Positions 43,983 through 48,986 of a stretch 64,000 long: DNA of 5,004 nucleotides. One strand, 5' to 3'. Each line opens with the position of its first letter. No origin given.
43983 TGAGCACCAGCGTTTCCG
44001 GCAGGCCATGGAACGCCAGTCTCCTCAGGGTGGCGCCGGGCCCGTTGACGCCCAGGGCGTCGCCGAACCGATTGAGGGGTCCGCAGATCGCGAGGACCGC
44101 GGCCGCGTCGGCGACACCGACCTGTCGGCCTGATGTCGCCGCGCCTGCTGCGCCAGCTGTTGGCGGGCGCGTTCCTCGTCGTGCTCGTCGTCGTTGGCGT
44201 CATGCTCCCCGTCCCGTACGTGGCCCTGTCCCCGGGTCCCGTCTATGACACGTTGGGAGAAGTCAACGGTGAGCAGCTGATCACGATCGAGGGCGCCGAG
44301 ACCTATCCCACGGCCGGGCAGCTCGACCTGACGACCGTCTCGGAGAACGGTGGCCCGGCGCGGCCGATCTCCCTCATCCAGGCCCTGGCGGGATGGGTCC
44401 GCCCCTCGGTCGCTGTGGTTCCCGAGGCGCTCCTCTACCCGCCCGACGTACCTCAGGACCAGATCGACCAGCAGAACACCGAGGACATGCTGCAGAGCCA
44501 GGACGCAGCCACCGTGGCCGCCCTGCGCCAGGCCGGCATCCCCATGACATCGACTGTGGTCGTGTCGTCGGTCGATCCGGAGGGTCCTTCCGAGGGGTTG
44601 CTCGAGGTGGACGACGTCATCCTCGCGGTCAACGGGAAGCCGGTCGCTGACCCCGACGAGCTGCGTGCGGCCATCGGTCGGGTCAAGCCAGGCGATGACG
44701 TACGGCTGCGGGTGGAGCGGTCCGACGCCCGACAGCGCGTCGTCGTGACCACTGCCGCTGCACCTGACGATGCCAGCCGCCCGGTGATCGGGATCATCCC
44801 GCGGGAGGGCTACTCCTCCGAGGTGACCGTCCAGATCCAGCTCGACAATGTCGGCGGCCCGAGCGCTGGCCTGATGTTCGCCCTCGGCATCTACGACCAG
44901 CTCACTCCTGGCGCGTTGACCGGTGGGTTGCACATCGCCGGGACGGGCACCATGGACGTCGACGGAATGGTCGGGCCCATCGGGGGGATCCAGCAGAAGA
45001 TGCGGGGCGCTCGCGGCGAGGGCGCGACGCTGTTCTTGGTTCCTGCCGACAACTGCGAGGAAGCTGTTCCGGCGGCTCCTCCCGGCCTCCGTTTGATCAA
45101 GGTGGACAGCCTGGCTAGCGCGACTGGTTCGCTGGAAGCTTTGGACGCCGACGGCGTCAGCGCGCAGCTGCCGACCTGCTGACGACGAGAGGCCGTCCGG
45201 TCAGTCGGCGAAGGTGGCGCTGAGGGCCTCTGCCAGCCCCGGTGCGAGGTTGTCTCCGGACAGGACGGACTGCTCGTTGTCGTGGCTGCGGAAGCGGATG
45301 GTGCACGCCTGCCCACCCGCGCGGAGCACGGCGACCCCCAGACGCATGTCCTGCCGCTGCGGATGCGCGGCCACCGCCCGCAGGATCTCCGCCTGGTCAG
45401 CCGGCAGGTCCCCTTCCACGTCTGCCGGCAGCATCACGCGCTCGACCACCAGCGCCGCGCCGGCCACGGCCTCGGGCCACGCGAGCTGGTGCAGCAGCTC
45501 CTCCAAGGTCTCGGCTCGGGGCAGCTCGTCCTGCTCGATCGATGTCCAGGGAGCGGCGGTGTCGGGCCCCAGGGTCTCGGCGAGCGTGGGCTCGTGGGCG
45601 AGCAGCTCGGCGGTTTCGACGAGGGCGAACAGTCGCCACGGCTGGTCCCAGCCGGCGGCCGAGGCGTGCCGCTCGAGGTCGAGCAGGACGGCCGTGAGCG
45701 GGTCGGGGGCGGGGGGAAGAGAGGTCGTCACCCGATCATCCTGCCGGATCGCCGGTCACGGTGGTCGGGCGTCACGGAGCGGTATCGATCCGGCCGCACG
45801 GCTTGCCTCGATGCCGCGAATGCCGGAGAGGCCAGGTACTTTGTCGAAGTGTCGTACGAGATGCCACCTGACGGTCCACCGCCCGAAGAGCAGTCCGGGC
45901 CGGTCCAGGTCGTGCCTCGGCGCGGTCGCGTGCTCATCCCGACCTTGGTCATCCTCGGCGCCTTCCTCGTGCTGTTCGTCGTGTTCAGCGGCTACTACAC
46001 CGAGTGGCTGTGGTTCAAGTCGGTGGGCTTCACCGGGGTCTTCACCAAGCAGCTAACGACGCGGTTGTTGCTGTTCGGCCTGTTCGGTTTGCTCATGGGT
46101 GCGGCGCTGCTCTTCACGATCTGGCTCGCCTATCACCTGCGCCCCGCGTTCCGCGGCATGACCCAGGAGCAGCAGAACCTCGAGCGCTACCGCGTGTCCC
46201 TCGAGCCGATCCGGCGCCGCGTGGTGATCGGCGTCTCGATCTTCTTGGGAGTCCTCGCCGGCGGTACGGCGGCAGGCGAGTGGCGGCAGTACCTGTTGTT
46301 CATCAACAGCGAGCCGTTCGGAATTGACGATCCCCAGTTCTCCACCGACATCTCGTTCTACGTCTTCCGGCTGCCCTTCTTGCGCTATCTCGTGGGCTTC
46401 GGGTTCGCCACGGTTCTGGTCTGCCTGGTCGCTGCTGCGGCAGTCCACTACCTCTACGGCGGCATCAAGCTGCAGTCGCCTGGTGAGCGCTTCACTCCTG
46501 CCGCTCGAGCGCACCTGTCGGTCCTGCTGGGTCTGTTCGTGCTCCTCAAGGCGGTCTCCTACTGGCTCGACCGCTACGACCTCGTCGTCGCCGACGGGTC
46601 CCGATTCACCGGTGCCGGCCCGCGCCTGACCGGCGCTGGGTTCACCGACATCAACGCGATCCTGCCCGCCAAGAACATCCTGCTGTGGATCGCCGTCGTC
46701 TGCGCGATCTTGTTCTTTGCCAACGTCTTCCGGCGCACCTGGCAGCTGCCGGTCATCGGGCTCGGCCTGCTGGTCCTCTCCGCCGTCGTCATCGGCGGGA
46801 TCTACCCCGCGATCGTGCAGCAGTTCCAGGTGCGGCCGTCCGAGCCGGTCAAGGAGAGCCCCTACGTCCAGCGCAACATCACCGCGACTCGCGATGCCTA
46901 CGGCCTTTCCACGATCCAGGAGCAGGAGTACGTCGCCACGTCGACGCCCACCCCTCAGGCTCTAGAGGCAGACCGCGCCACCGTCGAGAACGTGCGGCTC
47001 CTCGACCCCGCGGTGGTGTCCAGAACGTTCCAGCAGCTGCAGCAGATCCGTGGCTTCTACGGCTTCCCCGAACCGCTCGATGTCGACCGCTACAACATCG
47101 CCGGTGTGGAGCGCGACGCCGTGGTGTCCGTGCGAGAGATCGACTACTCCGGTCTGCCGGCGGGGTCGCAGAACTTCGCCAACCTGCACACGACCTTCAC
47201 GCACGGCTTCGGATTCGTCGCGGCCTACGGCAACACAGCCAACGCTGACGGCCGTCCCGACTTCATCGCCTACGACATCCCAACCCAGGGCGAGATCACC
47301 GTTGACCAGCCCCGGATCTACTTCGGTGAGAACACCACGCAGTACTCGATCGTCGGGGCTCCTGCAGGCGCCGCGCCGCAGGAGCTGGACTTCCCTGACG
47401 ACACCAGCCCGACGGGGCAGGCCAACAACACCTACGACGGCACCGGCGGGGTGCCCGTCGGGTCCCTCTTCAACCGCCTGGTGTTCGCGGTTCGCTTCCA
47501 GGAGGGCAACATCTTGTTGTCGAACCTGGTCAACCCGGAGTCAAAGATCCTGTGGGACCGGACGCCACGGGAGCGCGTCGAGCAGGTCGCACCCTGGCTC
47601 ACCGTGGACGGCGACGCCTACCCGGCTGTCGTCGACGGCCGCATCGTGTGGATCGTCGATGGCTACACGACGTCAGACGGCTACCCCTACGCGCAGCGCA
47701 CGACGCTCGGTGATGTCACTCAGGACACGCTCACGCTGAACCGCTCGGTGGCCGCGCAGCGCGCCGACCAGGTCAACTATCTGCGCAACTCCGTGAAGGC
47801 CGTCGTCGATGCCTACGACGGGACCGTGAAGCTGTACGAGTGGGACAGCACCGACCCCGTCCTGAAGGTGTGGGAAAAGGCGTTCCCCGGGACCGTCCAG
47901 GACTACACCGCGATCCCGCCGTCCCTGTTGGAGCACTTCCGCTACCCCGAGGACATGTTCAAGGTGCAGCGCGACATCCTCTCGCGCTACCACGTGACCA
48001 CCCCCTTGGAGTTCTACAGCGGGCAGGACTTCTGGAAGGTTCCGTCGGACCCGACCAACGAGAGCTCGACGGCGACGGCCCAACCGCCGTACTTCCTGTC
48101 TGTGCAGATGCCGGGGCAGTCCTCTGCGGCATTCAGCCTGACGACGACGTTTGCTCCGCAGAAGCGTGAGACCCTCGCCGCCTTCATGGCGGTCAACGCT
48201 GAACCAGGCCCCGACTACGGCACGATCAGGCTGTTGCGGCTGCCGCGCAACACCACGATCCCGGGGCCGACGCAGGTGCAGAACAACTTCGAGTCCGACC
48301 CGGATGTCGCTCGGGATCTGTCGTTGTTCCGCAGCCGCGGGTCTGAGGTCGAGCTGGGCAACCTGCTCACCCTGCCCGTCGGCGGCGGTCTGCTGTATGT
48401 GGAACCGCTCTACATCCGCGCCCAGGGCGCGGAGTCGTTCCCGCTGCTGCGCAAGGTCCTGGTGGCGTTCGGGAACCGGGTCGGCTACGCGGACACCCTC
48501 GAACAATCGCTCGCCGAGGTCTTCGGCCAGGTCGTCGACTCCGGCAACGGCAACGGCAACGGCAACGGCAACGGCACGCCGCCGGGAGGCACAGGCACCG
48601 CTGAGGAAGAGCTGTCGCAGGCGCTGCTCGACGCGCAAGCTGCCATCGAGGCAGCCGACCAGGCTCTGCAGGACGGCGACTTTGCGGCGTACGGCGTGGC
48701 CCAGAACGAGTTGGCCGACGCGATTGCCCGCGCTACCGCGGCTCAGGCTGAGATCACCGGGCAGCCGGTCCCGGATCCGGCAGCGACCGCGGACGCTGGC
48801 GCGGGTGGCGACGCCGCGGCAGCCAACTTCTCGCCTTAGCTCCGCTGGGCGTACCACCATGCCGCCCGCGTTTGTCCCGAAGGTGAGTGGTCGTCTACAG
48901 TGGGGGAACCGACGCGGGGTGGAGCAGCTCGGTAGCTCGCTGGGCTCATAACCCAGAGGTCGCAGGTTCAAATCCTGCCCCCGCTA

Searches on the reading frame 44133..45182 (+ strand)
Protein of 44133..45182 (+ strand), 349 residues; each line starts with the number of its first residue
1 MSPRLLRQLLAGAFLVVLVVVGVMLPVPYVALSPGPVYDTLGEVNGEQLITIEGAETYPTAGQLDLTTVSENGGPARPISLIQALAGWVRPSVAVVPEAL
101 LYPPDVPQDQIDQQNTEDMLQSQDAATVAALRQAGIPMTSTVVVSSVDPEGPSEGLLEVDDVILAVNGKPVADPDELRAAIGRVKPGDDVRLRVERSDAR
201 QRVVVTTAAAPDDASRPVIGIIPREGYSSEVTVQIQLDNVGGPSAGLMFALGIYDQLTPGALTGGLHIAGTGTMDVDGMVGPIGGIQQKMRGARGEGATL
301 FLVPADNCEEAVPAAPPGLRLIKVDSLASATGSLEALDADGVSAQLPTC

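Call 17: search_protein_families(library=pfam, proteins=[window:44133-45179:+], max_evalue=0.01)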
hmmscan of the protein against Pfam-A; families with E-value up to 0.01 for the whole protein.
window:44133-45179:+ (349 aa): 5 families
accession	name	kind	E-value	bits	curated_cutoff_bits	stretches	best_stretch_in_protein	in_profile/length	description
PF13180.12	PDZ_2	-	3.8e-13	50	27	1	140-206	12-79/80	PDZ domain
PF17820.7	PDZ_6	-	2.7e-09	37.1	27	1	143-196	1-54/54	PDZ domain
PF00595.29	PDZ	-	4e-07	30.8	23.2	1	139-194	24-80/81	PDZ domain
PF05362.19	Lon_C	-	1.2e-06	28.7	21.1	1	242-310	109-175/205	Lon protease (S16) C-terminal proteolytic domain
PF19805.5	DUF6288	-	0.00092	18.9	26.3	1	141-172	2-33/402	Family of unknown function (DUF6288)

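Call 25: find_encoding_contigs(protein=window:44133-45182:+, flank=10000, max_places=4)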
Protein window:44133-45182:+ (349 aa): no gene with exactly this product is on record in the collection.

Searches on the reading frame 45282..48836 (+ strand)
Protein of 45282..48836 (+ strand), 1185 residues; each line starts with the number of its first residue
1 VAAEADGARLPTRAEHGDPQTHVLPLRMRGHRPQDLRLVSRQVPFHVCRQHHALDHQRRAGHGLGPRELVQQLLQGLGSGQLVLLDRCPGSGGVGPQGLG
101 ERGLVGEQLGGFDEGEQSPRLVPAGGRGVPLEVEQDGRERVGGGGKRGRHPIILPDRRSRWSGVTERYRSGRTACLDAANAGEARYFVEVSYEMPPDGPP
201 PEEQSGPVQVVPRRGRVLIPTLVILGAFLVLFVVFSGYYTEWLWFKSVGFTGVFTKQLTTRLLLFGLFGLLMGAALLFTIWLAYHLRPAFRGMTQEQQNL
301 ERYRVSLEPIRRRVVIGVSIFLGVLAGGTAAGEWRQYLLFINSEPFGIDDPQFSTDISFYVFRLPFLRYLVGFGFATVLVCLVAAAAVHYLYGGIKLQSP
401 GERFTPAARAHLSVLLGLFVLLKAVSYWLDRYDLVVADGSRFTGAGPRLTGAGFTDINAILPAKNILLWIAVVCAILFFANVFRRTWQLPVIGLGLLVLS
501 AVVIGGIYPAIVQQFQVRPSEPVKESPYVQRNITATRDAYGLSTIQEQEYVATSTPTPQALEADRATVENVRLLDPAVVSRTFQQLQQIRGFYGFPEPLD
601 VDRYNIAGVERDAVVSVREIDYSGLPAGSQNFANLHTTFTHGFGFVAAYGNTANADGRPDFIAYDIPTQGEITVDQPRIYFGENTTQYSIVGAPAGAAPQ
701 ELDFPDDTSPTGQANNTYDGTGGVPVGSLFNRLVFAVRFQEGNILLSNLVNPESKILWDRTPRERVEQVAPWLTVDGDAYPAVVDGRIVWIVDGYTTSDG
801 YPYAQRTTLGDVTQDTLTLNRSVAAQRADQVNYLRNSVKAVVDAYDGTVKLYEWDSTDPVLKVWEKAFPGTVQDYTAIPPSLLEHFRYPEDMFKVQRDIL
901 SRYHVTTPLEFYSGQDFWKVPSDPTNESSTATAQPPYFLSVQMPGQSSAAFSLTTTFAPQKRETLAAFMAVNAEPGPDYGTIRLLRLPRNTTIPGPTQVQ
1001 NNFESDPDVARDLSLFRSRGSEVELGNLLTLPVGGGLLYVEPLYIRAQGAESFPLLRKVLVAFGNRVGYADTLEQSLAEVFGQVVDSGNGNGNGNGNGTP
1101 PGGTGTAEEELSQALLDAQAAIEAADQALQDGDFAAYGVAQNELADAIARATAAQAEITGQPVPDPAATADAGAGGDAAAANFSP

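Call 17: search_protein_families(library=pfam, proteins=[window:45282-48836:+], max_evalue=0.01)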
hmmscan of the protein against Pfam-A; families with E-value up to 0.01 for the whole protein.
window:45282-48836:+ (1185 aa): 1 family
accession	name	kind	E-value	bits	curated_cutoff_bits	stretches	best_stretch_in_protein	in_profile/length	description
PF03699.18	UPF0182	-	6.9e-294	977.3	27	1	219-1016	2-770/770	Uncharacterised protein family (UPF0182)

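Call 20: find_related_loci(query=window:45900-48836:+, collection=genome_contigs, flank=10000)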
Query window:45900-48836:+ (979 aa) in genome_contigs; peptide patterns used: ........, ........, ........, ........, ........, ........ (x = any residue, [..] = any of these).
600 stretches matched a pattern (row limit reached: there are more); 566 encode a relative of the query (tblastn E <= 1e-3); the best 80 are kept; 80 distinct loci.
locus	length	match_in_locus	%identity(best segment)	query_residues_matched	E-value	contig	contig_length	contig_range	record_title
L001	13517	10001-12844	84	11-968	0e+0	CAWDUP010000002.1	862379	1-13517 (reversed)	MAG: uncultured Actinomycetota bacterium isolate MFD05442.bin.1.346 genome assembly, contig: contig_20211, whole genome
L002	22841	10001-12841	81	6-964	0e+0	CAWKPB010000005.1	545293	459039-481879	MAG: uncultured Actinomycetota bacterium isolate MFD09779.bin.1.202 genome assembly, contig: contig_50656, whole genome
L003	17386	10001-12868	77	1-961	0e+0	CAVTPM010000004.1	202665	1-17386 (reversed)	MAG: uncultured Actinomycetota bacterium isolate MFD00905.bin.2.215 genome assembly, contig: contig_21074, whole genome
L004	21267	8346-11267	77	1-979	0e+0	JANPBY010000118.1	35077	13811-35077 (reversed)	MAG: Actinomycetes bacterium isolate VAR_78_metabat_60 VAR_78_k141_3892764, whole genome shotgun sequence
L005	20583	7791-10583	62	7-942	0e+0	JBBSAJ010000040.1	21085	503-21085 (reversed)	MAG: Actinomycetes bacterium isolate La6_maxbin2.348 La6_maxbin2.348_K_1524802_L_21085_cov_22.2403, whole genome shotgun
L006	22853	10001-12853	60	6-961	0e+0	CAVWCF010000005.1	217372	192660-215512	MAG: uncultured Actinomycetota bacterium isolate MFD09779.bin.1.273 genome assembly, contig: contig_84905, whole genome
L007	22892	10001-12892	56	7-976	0e+0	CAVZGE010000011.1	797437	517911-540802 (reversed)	MAG: uncultured Actinomycetes bacterium isolate MFD04716.bin.1.416 genome assembly, contig: contig_9088, whole genome sh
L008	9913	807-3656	56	12-969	0e+0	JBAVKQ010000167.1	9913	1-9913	MAG: Candidatus Nanopelagicales bacterium isolate MFD03038_ilm_asm_bin2 k127_10135, whole genome shotgun sequence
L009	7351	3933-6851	55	2-967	0e+0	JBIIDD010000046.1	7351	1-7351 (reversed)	MAG: Candidatus Nanopelagicales bacterium isolate ME2000-08-17pf_3300042335_group1_bin128 Rohwer_bin352_scaffold_11664_c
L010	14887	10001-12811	55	6-937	0e+0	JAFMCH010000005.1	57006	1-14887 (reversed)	MAG: Actinomycetota bacterium isolate CPBay_Spr15L08_64 NODE_221_length_57006_cov_5.214325, whole genome shotgun sequenc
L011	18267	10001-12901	55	8-979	0e+0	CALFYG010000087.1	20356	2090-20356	MAG TPA_asm: uncultured Micrococcales bacterium isolate SRR6231188_bin.22_CONCOCT_v1.1_MAG genome assembly, contig: ERZ6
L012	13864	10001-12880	55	1-955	0e+0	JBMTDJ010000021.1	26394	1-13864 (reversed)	MAG: Candidatus Nanopelagicales bacterium isolate LKB_V2_S15_50percent_ser_metabat.26 NODE_552_length_26394_cov_22.41964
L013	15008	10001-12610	57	1-875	0e+0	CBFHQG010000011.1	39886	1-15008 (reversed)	MAG: Actinomycetes bacterium isolate AGTU_99_bin_50_strict genome assembly, contig: AGTU_99_bin_50_strict_c11, whole gen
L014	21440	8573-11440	55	1-954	0e+0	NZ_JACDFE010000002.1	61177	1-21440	MAG: Sporichthya sp. isolate MGR_bin378 SD2905_NODE_44_length_61177_cov_2.876953, whole genome shotgun sequence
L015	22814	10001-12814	54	1-932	0e+0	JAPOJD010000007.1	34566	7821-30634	MAG: Actinomycetota bacterium isolate bin54 k141_1986838_length_34566_cov_30.9442, whole genome shotgun sequence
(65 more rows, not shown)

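Call 27: search_protein_families(library=pfam, proteins=[L003:13313-14506:-, L004:11730-13013:-, L002:13841-15064:+, L002:13225-13617:-, L002:15390-16415:-, L005:11248-13965:+, L006:13151-13717:+, L006:14691-15638:+, L004:12895-13713:+, L003:14492-15145:+], max_evalue=0.001)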
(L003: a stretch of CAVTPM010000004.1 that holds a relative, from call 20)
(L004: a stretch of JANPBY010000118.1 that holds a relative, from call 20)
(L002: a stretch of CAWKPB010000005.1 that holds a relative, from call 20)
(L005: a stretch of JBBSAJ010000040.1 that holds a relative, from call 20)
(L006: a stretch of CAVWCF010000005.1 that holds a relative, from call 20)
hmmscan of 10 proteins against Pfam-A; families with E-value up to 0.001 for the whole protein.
L003:13313-14506:- (398 aa): 4 families
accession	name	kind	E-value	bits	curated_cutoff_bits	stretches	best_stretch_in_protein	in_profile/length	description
PF02518.31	HATPase_c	-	1.1e-30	106.7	26.4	1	274-390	2-110/111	Histidine kinase-, DNA gyrase B-, and HSP90-like ATPase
PF00672.30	HAMP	-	3.6e-13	50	25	1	106-158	1-52/53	HAMP domain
PF00512.31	HisKA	-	5.1e-09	36.5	26.9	1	164-223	2-62/66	His Kinase A (phospho-acceptor) domain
PF13589.12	HATPase_c_3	-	0.00018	22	25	1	279-361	4-82/137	Histidine kinase-, DNA gyrase B-, and HSP90-like ATPase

L004:11730-13013:- (428 aa): 1 family
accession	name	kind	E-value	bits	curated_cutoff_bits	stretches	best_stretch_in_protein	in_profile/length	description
PF00196.25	GerE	-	5.3e-09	36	23.5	1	365-414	3-52/57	Bacterial regulatory proteins, luxR family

L002:13841-15064:+ (408 aa): 5 families
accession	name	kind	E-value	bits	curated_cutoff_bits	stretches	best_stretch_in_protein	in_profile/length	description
PF18845.6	baeRF_family3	-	1.1e-24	88.2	31.5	1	177-334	2-168/168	Bacterial archaeo-eukaryotic release factor family 3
PF18854.6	baeRF_family10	-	3.1e-08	34.4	27.1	1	164-263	3-109/143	Bacterial archaeo-eukaryotic release factor family 10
PF18851.6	baeRF_family8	-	4.7e-08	33.5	27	1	223-298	61-136/141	Bacterial archaeo-eukaryotic release factor family 8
PF18855.6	baeRF_family11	-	5.8e-05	23.9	27.2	1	219-298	52-136/139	Bacterial archaeo-eukaryotic release factor family 11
PF18848.6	baeRF_family6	-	0.00014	22.7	27.5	0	224-295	75-147/149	Bacterial archaeo-eukaryotic release factor family 6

L002:13225-13617:- (131 aa): 6 families
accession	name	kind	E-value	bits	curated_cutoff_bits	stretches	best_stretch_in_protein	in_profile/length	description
PF12802.13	MarR_2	-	5.2e-07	30.2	27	1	46-93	7-55/61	MarR family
PF13412.12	HTH_24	-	0.00015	21.7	21.9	1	49-88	8-47/48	Winged helix-turn-helix DNA-binding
PF25213.1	HVO_A0261_N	-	0.00049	20.4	35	1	44-94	11-60/86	HVO_A0261 N-terminal domain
PF01978.25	TrmB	-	0.00054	20.2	25.6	1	57-99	21-62/68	Sugar-specific transcriptional regulator TrmB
PF09339.16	HTH_IclR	-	0.00081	19.5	22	0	48-90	7-50/52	IclR helix-turn-helix domain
PF13545.12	HTH_Crp_2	-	0.00098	19.5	27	0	61-94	25-56/70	Crp-like helix-turn-helix domain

L002:15390-16415:- (342 aa): 1 family
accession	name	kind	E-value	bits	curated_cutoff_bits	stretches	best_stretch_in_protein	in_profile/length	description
PF00274.25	Glycolytic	-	5.6e-09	35.7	22.2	1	57-229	11-180/349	Fructose-bisphosphate aldolase class-I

L005:11248-13965:+ (906 aa): 1 family
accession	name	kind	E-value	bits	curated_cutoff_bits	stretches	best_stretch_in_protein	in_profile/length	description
PF12728.13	HTH_17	-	3.1e-09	37.4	27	0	661-707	4-45/51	Helix-turn-helix domain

L006:13151-13717:+ (189 aa): 1 family
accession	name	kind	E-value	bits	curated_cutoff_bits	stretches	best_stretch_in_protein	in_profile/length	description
PF13302.13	Acetyltransf_3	-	9.9e-20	72.1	25.4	1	26-160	3-138/138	Acetyltransferase (GNAT) domain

L006:14691-15638:+ (316 aa): 2 families
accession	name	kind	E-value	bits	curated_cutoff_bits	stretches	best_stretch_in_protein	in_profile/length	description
PF03466.25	LysR_substrate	-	3.6e-44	151.1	28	1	102-304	3-208/209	LysR substrate binding domain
PF00126.33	HTH_1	-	3.5e-18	65.7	26.6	1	15-75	1-59/60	Bacterial regulatory helix-turn-helix protein, lysR family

L004:12895-13713:+ (273 aa): 0 families

L003:14492-15145:+ (218 aa): 0 families
